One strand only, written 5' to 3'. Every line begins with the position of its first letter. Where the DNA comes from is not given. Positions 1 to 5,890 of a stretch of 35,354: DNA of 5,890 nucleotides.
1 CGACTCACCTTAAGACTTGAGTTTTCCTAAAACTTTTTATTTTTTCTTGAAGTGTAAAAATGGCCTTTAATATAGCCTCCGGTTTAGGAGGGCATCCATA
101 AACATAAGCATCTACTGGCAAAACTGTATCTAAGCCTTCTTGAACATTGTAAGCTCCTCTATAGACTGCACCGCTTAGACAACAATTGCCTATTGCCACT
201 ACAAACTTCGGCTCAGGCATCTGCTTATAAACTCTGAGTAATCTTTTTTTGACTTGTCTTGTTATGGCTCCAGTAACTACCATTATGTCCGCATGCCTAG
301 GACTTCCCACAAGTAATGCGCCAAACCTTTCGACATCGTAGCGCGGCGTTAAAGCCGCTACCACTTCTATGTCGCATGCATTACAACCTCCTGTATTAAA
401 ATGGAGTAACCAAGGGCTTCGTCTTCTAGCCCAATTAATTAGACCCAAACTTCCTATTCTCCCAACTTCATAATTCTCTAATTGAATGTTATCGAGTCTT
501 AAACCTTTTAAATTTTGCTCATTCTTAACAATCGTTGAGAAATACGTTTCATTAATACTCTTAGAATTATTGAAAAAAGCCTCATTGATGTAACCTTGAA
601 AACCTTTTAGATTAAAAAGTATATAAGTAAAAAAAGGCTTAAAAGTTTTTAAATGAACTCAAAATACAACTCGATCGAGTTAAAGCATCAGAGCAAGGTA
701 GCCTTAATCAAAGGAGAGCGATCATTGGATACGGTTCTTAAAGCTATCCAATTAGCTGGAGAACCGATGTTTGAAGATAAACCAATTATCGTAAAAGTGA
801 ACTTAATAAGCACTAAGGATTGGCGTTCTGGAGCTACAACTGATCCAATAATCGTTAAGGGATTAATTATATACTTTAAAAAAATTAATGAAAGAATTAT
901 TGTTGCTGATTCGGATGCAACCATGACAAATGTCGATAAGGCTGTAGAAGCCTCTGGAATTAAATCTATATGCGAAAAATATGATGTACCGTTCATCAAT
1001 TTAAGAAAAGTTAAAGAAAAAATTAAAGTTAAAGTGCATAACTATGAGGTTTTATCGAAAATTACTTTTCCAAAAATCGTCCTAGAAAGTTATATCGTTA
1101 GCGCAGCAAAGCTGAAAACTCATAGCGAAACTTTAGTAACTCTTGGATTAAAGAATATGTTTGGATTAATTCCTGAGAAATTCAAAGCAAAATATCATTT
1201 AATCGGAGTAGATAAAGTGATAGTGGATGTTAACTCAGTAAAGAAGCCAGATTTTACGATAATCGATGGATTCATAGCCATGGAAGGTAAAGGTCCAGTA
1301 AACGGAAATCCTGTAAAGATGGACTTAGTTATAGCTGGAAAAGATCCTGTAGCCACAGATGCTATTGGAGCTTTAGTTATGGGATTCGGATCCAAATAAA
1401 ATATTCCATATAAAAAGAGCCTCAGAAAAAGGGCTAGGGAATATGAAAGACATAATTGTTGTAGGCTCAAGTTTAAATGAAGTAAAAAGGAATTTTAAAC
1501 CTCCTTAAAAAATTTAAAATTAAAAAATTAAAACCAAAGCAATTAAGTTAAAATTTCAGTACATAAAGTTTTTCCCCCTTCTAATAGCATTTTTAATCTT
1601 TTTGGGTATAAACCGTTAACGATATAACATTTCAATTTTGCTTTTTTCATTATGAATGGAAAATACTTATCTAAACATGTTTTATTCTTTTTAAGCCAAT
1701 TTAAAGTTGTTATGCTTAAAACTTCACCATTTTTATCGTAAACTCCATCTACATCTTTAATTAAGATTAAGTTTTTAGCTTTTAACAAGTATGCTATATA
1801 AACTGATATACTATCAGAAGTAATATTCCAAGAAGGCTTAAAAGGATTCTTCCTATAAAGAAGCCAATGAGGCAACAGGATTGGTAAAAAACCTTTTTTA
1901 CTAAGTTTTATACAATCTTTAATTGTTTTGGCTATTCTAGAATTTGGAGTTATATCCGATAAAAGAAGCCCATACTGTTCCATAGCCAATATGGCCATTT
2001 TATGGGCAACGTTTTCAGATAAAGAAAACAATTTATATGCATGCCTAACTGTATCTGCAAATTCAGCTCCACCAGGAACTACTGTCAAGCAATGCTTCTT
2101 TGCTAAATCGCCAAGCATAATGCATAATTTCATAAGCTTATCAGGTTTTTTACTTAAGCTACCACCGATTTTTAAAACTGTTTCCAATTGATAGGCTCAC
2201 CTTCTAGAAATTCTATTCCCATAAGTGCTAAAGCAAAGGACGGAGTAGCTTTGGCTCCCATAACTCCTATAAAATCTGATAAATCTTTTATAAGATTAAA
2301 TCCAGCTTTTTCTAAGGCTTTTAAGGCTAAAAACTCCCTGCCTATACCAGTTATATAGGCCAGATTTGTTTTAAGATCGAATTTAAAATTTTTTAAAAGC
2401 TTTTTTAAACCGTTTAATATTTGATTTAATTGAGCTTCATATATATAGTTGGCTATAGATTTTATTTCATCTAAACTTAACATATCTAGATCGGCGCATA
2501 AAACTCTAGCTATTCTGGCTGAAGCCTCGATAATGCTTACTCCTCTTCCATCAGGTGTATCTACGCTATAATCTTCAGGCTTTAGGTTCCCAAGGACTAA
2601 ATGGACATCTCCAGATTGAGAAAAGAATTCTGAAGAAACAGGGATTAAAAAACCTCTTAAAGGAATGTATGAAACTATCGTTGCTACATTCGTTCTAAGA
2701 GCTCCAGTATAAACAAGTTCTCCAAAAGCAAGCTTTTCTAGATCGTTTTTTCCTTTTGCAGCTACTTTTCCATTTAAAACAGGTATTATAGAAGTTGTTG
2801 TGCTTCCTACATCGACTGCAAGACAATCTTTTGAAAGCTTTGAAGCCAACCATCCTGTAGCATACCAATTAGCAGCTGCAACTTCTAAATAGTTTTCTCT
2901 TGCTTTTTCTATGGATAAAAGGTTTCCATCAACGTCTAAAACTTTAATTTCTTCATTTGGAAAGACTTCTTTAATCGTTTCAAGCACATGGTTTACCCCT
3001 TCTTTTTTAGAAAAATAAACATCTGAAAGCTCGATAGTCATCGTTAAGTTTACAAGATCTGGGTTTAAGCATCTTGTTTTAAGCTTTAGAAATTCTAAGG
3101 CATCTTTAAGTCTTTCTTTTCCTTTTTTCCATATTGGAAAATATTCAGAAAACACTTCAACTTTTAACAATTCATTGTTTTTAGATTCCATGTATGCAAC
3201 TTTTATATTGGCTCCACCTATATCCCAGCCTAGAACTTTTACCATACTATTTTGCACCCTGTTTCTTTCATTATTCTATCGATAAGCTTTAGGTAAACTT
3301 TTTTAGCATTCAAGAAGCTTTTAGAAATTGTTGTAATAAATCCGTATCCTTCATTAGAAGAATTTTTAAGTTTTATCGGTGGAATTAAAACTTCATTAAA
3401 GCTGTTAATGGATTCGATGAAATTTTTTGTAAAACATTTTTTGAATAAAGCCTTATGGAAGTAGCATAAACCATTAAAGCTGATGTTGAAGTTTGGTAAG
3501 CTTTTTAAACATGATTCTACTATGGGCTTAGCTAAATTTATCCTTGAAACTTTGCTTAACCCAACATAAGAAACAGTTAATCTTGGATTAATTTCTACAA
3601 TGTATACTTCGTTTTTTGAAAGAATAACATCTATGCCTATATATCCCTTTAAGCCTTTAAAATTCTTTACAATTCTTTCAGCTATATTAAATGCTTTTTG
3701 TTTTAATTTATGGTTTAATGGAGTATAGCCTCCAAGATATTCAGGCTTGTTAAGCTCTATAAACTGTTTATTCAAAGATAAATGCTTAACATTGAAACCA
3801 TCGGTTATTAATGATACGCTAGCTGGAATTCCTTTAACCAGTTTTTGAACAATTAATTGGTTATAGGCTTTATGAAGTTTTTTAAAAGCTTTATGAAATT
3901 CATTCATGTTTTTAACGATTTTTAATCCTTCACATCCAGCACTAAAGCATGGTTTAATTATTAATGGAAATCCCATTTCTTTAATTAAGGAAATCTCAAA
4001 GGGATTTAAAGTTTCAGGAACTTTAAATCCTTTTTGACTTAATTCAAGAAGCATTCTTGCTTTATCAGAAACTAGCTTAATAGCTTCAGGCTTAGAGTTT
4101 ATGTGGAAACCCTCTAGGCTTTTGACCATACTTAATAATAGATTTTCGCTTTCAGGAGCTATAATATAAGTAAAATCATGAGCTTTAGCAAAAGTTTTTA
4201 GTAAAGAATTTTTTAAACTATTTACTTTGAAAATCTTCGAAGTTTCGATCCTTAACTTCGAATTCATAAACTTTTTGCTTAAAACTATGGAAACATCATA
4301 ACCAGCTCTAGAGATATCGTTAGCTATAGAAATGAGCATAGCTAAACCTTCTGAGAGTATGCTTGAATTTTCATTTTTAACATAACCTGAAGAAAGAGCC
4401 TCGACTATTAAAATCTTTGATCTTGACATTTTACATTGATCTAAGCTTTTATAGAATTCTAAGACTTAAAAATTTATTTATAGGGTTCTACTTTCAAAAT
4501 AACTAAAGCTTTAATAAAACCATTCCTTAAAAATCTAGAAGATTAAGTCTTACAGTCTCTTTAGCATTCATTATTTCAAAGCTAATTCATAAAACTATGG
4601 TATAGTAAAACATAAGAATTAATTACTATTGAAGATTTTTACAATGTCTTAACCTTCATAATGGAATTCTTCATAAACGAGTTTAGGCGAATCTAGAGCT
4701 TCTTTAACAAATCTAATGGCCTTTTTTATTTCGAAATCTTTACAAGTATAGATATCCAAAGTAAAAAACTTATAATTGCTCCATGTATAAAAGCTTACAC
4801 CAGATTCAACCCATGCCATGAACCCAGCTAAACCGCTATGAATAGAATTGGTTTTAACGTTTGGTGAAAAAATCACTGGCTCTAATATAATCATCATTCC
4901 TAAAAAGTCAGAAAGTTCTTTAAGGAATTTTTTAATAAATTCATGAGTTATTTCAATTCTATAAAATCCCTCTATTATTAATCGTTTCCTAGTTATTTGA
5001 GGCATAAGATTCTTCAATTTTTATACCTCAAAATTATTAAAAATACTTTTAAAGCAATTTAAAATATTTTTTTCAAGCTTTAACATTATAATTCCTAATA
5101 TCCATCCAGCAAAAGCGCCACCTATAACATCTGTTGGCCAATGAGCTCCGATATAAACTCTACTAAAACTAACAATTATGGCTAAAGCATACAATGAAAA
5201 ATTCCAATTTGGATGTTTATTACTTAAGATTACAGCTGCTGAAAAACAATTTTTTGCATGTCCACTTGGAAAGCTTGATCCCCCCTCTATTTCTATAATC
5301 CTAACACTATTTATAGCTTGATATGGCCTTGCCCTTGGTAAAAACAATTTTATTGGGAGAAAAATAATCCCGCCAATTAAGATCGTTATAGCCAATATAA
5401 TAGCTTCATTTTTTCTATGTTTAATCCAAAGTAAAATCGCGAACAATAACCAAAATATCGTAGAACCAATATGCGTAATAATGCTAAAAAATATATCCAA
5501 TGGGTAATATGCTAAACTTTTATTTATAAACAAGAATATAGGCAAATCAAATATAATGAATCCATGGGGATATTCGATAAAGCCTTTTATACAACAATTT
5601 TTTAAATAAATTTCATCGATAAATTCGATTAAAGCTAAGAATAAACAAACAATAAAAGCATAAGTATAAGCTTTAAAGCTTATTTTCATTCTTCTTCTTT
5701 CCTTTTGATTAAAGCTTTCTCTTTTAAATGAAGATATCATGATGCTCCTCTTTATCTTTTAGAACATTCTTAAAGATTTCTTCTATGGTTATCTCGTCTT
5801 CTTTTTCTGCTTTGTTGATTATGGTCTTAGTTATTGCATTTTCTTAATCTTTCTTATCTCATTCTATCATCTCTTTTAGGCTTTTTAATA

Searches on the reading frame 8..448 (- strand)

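Call 72: search_protein_families(library=pfam, proteins=[window:8-448:-], max_evalue=0.00001)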
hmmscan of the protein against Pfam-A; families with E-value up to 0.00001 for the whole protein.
window:8-448:- (147 aa): 1 family
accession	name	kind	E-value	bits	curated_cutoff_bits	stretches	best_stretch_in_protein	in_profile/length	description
PF01058.29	Oxidored_q6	-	1.2e-30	106.3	27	1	22-132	1-127/128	NADH ubiquinone oxidoreductase, 20 Kd subunit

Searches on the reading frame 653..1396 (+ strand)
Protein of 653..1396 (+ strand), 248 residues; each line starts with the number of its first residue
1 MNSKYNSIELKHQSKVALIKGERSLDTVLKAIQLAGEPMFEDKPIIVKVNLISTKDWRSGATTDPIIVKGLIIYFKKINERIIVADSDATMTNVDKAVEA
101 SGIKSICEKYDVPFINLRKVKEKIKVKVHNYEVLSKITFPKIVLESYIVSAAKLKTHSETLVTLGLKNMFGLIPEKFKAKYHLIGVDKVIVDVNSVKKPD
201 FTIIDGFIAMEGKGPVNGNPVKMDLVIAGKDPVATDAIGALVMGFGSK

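Call 47: search_protein_families(library=pfam, proteins=[window:653-1396:+], max_evalue=0.00001)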
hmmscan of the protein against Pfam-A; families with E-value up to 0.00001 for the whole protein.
window:653-1396:+ (248 aa): 1 family
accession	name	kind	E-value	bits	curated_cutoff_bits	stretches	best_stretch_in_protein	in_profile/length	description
PF04015.17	DUF362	-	1.1e-45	156.6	24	1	45-240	1-199/200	Domain of unknown function (DUF362)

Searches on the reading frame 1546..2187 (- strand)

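Call 47: search_protein_families(library=pfam, proteins=[window:1546-2187:-], max_evalue=0.00001)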
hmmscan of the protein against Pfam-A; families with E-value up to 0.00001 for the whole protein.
window:1546-2187:- (214 aa): 1 family
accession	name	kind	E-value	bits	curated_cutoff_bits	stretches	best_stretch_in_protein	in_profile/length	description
PF00696.33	AA_kinase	-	2.2e-19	70.6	24.9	1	2-156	2-185/234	Amino acid kinase family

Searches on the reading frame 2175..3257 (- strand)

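Call 47: search_protein_families(library=pfam, proteins=[window:2175-3257:-], max_evalue=0.00001)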
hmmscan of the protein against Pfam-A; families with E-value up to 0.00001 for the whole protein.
window:2175-3257:- (361 aa): 1 family
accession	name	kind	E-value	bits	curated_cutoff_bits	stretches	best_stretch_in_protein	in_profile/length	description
PF01968.24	Hydantoinase_A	-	4.9e-26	92.1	22.9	1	71-321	5-266/291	Hydantoinase/oxoprolinase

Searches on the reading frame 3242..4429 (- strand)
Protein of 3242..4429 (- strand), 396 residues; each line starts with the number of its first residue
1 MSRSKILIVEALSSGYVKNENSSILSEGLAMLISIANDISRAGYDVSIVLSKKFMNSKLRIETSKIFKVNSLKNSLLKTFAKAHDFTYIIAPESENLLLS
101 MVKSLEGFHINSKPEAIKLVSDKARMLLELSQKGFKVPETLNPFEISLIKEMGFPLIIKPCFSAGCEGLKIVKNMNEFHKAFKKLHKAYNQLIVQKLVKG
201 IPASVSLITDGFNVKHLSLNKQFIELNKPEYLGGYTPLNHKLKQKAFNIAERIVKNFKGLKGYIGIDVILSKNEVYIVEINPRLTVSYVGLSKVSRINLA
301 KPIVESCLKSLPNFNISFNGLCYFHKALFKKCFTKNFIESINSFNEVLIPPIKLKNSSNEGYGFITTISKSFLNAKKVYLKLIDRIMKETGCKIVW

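Call 47: search_protein_families(library=pfam, proteins=[window:3242-4429:-], max_evalue=0.00001)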
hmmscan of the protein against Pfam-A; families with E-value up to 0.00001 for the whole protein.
window:3242-4429:- (396 aa): 5 families
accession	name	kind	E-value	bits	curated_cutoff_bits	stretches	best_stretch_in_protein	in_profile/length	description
PF02655.19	ATP-grasp_3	-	2e-39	135.7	23.2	1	120-286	1-159/160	ATP-grasp domain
PF07478.18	Dala_Dala_lig_C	-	3.1e-09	37.1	24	1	148-282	31-174/204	D-ala D-ala ligase C-terminus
PF02786.22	CPSase_L_D2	-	3.5e-09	36.9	19.8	1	146-301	31-197/211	Carbamoyl-phosphate synthase L chain, ATP binding domain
PF02222.28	ATP-grasp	-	7e-07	29.5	27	1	147-283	24-162/179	ATP-grasp domain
PF18301.6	preATP-grasp_3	-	7.6e-06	26.5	26.3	0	46-117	3-76/76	pre ATP-grasp 3 domain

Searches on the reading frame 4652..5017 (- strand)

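Call 72: search_protein_families(library=pfam, proteins=[window:4652-5017:-], max_evalue=0.00001)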
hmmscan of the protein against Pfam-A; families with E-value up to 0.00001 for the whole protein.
window:4652-5017:- (122 aa): 1 family
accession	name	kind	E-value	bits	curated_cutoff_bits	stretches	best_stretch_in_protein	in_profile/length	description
PF02675.21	AdoMet_dc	-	1.5e-12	48.2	25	1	25-118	17-104/107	S-adenosylmethionine decarboxylase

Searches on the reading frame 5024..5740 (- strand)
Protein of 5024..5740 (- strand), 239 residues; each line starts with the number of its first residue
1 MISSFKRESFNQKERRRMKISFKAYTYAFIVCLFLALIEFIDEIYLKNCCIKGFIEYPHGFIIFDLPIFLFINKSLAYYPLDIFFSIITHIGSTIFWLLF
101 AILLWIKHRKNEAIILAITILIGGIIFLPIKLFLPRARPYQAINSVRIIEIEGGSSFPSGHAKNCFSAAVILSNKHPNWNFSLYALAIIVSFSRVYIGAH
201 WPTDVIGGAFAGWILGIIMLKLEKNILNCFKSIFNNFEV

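Call 47: search_protein_families(library=pfam, proteins=[window:5024-5740:-], max_evalue=0.00001)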
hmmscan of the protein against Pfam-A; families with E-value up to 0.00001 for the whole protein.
window:5024-5740:- (239 aa): 2 families
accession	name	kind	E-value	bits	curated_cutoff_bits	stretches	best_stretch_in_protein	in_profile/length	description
PF01569.27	PAP2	-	6.6e-21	74.9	27.2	1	113-223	2-125/130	PAP2 superfamily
PF14378.12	PAP2_3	-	1.2e-07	32.2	27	1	81-214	28-186/190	PAP2 superfamily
